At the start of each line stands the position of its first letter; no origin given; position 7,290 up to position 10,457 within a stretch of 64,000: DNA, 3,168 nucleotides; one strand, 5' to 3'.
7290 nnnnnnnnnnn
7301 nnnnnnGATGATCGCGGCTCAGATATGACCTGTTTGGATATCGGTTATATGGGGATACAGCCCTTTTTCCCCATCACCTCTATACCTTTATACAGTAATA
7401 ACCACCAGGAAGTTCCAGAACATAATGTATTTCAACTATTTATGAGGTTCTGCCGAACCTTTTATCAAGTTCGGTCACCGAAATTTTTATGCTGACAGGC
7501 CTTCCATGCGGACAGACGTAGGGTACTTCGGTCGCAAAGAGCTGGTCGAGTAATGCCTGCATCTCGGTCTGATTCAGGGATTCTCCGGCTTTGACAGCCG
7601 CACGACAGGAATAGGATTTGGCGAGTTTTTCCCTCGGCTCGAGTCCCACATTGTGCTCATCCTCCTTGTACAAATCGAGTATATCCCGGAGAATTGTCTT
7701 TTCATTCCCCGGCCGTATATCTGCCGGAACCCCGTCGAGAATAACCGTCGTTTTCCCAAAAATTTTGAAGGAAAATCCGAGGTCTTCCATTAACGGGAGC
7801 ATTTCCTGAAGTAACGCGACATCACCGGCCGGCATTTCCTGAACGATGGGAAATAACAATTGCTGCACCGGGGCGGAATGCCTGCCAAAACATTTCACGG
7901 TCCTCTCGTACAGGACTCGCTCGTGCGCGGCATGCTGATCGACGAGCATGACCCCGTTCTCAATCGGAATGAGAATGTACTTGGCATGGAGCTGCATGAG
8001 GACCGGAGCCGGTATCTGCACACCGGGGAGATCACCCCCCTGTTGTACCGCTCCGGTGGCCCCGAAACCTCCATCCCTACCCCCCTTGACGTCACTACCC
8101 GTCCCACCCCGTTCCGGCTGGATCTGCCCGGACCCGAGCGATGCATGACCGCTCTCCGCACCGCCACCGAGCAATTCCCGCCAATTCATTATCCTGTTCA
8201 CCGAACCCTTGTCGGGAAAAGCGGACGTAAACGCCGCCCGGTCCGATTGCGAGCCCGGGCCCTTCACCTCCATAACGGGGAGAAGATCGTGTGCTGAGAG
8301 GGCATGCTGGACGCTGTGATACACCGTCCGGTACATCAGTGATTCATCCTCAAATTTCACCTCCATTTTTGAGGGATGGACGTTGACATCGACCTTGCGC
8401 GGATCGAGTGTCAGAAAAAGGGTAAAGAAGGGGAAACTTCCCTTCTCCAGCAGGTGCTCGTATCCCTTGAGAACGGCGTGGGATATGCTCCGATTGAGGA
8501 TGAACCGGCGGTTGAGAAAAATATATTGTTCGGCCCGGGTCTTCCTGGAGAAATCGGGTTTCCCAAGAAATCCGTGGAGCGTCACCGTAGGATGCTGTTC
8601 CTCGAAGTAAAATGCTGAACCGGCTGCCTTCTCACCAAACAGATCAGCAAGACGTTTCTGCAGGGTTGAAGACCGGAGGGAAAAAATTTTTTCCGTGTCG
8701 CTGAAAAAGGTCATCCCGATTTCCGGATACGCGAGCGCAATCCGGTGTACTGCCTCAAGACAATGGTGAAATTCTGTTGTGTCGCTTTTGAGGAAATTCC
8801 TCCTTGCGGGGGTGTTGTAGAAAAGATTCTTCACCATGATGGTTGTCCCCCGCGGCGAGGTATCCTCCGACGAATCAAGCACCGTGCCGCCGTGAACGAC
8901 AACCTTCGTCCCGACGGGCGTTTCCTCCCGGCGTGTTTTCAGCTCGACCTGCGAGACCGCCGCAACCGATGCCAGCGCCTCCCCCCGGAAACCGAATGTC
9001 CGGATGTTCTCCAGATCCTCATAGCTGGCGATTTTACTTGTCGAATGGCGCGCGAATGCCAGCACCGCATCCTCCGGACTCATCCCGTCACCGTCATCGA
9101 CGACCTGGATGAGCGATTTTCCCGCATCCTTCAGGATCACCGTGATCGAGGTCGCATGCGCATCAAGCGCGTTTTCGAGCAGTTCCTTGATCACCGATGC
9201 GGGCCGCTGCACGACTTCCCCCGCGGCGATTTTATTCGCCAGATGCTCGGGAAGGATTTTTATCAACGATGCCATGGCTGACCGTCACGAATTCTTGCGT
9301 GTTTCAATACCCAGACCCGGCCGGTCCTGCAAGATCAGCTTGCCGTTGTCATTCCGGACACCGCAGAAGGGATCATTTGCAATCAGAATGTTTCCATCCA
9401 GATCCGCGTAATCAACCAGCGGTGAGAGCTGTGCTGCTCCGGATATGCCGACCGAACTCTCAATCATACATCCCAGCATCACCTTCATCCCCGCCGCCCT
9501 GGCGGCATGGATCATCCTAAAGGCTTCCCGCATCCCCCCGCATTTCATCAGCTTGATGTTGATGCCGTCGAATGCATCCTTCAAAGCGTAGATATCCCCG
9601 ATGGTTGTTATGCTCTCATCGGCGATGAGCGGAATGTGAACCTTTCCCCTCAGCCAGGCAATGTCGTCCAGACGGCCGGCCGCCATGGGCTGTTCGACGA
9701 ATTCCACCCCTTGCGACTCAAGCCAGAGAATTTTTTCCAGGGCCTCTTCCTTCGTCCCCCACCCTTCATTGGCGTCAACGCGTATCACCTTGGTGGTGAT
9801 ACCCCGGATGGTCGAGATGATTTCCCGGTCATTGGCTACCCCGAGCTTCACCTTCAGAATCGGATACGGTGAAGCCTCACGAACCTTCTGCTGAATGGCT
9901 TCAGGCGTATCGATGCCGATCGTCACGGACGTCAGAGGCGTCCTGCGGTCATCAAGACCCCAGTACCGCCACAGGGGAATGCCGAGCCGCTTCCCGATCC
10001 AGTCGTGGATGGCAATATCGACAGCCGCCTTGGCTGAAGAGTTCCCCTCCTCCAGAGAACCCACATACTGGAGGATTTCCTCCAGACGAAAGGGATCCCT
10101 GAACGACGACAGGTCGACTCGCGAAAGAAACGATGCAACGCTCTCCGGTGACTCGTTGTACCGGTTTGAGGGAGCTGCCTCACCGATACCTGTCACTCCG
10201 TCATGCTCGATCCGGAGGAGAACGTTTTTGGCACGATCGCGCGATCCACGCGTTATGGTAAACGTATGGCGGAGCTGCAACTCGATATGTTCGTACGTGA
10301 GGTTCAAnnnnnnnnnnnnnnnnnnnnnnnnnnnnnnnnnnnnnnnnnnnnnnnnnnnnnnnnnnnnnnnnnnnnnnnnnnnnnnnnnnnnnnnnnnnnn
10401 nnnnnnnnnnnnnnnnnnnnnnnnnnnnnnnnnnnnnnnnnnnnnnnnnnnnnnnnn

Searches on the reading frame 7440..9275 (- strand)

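Call 60: search_protein_families(library=pfam, max_evalue=0.00001, proteins=[window:7440-9275:-])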
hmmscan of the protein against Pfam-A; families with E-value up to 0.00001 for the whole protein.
window:7440-9275:- (611 aa): 4 families
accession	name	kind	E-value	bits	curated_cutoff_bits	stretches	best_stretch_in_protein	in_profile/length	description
PF01119.25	DNA_mis_repair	-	7.9e-36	122.7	26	1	210-326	2-118/119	DNA mismatch repair protein, C-terminal domain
PF08676.16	MutL_C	-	7.8e-35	120.1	25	1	426-567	1-142/142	MutL C terminal dimerisation domain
PF13589.12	HATPase_c_3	-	1.8e-11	44.7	25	1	26-120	4-98/137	Histidine kinase-, DNA gyrase B-, and HSP90-like ATPase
PF02518.31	HATPase_c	-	1.6e-09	38.6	26.4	1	24-127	5-105/111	Histidine kinase-, DNA gyrase B-, and HSP90-like ATPase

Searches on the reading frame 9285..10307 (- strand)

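Call 60: search_protein_families(library=pfam, max_evalue=0.00001, proteins=[window:9285-10307:-])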
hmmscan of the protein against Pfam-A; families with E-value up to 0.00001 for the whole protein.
window:9285-10307:- (340 aa): 2 families
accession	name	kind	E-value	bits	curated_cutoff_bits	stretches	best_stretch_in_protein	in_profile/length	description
PF13378.12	MR_MLE_C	-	1.2e-30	107.3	29.4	1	142-337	9-216/219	Enolase C-terminal domain-like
PF02746.21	MR_MLE_N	-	1.9e-13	51.1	22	1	13-114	14-114/117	Mandelate racemase / muconate lactonizing enzyme, N-terminal domain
